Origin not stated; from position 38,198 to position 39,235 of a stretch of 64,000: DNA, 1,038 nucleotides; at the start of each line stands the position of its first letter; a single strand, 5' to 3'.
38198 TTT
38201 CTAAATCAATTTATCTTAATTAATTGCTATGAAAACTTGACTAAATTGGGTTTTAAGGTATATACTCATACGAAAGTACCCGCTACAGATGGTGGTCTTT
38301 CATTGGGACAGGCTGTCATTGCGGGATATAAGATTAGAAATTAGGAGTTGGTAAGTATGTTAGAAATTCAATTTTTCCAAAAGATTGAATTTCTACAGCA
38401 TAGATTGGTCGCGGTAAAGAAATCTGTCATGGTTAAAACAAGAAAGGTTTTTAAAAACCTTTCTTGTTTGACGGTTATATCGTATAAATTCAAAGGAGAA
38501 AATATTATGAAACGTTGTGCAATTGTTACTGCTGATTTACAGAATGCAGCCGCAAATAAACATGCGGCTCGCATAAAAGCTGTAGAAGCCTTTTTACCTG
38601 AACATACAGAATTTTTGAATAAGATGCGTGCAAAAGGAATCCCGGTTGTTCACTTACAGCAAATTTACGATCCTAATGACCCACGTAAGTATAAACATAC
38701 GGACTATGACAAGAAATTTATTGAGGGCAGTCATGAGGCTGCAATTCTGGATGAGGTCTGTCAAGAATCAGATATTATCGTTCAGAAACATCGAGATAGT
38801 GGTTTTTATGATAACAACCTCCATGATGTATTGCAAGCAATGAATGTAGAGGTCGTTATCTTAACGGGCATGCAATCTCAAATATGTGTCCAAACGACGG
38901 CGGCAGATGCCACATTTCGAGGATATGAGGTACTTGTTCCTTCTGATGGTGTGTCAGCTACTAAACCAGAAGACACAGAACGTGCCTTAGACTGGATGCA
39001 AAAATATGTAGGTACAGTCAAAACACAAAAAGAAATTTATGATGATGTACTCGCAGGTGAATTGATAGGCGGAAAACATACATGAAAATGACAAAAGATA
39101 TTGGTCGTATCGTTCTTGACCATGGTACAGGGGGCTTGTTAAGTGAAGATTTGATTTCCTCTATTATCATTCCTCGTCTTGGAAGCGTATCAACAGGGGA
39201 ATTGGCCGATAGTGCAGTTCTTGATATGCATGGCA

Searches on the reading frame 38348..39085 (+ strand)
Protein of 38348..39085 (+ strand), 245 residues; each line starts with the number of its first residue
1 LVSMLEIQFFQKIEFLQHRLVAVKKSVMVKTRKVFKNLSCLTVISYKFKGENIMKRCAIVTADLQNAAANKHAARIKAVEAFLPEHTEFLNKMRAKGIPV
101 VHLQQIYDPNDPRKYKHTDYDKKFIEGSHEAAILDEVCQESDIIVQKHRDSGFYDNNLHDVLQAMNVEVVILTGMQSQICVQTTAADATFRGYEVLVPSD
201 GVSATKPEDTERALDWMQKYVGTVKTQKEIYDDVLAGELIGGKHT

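Call 74: search_protein_families(library=pfam, proteins=[window:38348-39085:+], max_evalue=0.00001)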
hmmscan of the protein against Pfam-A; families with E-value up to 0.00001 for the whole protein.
window:38348-39085:+ (245 aa): 1 family
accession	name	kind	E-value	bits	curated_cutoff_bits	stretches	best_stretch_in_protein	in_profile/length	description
PF00857.26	Isochorismatase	-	1.1e-35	123.7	27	1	57-227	1-173/175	Isochorismatase domain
